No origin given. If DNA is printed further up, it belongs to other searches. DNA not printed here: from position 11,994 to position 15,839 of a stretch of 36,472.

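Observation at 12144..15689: Actinobacterial-type carboxylic acid reductase (A-PCP-R) embedded in a Gram-negative TonB-receptor/MFS/AraC module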

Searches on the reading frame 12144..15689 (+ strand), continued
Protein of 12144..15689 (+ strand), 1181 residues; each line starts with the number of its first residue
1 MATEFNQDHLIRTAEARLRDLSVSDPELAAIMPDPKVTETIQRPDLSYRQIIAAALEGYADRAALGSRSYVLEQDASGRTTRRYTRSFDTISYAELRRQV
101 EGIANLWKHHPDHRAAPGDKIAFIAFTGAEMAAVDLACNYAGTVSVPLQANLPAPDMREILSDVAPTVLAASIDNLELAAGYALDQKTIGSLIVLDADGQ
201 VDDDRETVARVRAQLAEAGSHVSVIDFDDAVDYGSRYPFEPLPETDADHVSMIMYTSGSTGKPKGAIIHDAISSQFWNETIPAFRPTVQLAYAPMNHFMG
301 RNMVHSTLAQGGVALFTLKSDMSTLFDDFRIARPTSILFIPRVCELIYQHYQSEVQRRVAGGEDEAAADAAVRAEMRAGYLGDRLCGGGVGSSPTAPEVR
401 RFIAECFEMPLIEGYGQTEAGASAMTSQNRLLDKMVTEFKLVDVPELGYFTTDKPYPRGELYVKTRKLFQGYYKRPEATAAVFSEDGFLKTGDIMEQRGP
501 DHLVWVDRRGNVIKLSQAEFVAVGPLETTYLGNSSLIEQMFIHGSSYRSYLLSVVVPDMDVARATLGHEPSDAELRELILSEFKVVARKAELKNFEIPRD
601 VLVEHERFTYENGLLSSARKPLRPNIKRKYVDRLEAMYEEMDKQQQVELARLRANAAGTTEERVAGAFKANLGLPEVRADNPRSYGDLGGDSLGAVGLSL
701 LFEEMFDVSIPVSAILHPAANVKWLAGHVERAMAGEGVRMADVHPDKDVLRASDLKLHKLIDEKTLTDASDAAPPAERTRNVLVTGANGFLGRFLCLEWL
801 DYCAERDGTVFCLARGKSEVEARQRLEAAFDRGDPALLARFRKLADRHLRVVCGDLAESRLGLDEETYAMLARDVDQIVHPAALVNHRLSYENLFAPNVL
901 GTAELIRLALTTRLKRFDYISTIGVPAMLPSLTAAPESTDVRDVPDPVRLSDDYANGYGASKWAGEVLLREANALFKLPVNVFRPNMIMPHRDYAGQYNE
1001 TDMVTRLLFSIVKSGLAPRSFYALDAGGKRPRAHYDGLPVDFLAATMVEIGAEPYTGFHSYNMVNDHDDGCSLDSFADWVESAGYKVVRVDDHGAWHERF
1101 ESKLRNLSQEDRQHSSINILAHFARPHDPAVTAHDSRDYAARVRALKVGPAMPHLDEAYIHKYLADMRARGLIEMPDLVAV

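Call 39: list_cluster_members(proteins=[P0029, P0044, P0078, P0105, P0114, P0006, P0034, P0054, P0086, P0047])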
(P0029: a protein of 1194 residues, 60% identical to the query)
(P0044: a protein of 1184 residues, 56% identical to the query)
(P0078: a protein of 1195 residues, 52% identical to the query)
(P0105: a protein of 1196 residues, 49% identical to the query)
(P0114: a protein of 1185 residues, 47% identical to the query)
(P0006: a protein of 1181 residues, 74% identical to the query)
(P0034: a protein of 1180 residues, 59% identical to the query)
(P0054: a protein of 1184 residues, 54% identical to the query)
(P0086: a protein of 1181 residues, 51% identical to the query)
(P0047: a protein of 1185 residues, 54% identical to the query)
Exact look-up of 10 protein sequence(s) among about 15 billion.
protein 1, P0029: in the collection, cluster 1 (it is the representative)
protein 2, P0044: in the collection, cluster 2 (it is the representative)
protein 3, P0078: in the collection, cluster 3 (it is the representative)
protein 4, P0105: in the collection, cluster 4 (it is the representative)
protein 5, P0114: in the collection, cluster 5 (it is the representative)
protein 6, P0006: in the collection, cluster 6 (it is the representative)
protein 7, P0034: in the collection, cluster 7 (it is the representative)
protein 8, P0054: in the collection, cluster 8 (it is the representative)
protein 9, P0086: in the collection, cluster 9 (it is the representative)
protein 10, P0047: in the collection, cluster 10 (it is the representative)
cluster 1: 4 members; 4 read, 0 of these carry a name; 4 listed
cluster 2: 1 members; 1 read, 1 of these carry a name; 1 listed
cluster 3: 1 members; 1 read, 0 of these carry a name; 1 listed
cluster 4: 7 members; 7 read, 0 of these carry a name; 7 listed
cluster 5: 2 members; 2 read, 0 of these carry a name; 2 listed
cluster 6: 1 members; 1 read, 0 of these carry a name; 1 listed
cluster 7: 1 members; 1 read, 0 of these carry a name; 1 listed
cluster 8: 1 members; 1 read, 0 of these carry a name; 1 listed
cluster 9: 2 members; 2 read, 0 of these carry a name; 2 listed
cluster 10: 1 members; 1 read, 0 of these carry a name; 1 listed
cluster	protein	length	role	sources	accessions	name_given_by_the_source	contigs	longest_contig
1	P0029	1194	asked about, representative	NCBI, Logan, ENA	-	-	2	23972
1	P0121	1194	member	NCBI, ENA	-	-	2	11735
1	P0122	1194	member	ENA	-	-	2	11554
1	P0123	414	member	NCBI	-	-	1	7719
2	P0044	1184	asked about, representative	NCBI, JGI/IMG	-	fatty acid CoA ligase FadD9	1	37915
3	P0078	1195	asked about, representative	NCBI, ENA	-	-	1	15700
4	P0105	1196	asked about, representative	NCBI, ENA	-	-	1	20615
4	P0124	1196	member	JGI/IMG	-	-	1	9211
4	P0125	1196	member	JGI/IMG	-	-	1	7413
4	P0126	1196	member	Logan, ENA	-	-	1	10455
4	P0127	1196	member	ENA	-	-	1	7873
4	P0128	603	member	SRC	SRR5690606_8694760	-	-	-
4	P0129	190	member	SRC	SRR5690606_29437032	-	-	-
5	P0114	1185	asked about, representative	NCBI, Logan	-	-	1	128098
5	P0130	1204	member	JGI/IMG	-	-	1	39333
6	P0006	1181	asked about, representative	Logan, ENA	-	-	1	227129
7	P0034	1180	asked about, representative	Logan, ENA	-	-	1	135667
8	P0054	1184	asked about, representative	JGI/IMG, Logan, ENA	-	-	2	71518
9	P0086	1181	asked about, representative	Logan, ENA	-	-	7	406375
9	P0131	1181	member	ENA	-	-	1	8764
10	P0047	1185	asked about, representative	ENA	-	-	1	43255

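Call 42: find_encoding_contigs(protein=P0001, flank=10000, max_places=3)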
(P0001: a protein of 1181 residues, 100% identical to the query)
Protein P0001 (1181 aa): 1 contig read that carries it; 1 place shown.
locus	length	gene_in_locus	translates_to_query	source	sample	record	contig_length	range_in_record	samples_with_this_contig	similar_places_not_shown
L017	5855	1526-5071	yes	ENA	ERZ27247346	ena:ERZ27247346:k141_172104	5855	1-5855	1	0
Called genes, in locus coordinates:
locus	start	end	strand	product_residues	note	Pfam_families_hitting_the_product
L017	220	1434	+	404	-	PF07690:MFS_1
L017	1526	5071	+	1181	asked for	PF00501:AMP-binding, PF00550:PP-binding (weak), PF01370:Epimerase, PF07993:NAD_binding_4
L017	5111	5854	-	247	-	?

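Call 43: find_encoding_contigs(protein=P0006, flank=10000, max_places=2)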
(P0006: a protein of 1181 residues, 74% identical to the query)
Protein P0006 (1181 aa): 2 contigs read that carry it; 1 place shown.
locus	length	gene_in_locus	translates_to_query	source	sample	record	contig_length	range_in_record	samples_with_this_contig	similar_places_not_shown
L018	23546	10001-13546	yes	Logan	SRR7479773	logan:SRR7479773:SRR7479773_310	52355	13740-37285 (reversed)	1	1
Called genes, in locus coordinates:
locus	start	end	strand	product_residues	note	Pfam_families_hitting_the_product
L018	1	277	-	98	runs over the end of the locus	PF11720:Inhibitor_I78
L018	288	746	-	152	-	-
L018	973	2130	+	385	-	PF02958:EcKL (weak), PF01636:APH (weak)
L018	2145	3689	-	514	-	PF00501:AMP-binding, PF13193:AMP-binding_C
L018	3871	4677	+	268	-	PF00378:ECH_1, PF16113:ECH_2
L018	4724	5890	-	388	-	PF02771:Acyl-CoA_dh_N, PF02770:Acyl-CoA_dh_M, PF00441:Acyl-CoA_dh_1, PF08028:Acyl-CoA_dh_2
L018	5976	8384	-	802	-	PF07715:Plug, PF00593:TonB_dep_Rec_b-barrel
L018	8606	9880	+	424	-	PF07690:MFS_1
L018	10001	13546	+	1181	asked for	PF00501:AMP-binding, PF00550:PP-binding (weak), PF01370:Epimerase, PF07993:NAD_binding_4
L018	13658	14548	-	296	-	PF12852:Cupin_6 (weak), PF00165:HTH_AraC (faint), PF12833:HTH_18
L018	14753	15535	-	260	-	PF00106:adh_short, PF08659:KR, PF13561:adh_short_C2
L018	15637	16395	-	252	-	PF00440:TetR_N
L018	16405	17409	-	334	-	PF23213: (faint)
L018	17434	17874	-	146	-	PF13577:SnoaL_4, PF12680:SnoaL_2 (faint)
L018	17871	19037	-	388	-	PF01636:APH, PF02958:EcKL (weak)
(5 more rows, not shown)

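Call 44: find_encoding_contigs(protein=P0020, flank=10000, max_places=2)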
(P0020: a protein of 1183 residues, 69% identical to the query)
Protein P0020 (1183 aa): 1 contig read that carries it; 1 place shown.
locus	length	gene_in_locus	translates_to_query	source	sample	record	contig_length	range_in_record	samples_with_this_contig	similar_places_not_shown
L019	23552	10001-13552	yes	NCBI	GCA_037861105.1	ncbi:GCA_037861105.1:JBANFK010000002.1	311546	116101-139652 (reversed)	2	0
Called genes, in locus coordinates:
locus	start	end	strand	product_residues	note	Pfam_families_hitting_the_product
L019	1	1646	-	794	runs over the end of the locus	PF02190:LON_substr_bdg, PF00004:AAA, PF07728:AAA_5, PF22667:Lon_lid, PF05362:Lon_C, PF13541:ChlI (weak)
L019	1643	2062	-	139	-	PF00011:HSP20 (weak)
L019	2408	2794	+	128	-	PF00072:Response_reg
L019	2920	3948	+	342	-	PF00561:Abhydrolase_1, PF12146:Hydrolase_4, PF12697:Abhydrolase_6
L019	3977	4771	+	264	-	PF13489:Methyltransf_23, PF08241:Methyltransf_11, PF08242:Methyltransf_12, PF13649:Methyltransf_25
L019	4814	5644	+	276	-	PF02353:CMAS, PF13489:Methyltransf_23, PF13649:Methyltransf_25, PF13847:Methyltransf_31, PF08241:Methyltransf_11, PF08242:Methyltransf_12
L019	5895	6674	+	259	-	PF00106:adh_short, PF08659:KR, PF13561:adh_short_C2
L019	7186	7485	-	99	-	-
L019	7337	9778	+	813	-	PF07715:Plug, PF00593:TonB_dep_Rec_b-barrel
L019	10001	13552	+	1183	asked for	PF00501:AMP-binding, PF00550:PP-binding, PF01370:Epimerase, PF07993:NAD_binding_4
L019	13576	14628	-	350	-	PF12852:Cupin_6 (weak), PF00165:HTH_AraC (weak), PF12833:HTH_18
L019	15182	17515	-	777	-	PF04313:HSDR_N (faint), PF00270:DEAD, PF04851:ResIII, PF18766:SWI2_SNF2, PF00271:Helicase_C (weak), PF08463:EcoEI_R_C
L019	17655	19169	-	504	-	PF04326:SLFN_AlbA_2, PF13749:HATPase_c_4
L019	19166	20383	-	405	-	PF01420:Methylase_S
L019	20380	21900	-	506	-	PF12161:HsdM_N, PF02384:N6_Mtase, PF07669:Eco57I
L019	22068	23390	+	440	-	PF00296:Bac_luciferase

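Call 67: find_encoding_contigs(protein=P0082, flank=8000, max_places=1)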
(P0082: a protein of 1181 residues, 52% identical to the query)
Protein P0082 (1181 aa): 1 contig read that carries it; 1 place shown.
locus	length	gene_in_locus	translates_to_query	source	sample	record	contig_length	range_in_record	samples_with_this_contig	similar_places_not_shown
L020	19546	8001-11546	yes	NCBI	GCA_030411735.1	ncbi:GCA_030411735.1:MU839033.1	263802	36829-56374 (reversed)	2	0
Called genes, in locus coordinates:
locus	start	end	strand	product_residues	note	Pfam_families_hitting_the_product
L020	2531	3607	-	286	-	PF00106:adh_short, PF13561:adh_short_C2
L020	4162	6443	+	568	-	PF00743:FMO-like, PF07992:Pyr_redox_2 (faint), PF13450:NAD_binding_8, PF13738:Pyr_redox_3 (weak), PF13434:Lys_Orn_oxgnase (weak)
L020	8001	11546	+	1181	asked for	PF00501:AMP-binding, PF00550:PP-binding (weak), PF01370:Epimerase, PF07993:NAD_binding_4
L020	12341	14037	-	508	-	PF07690:MFS_1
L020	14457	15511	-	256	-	PF20684:Fung_rhodopsin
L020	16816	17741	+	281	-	PF27593:NvfJ_N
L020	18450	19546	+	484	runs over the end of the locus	-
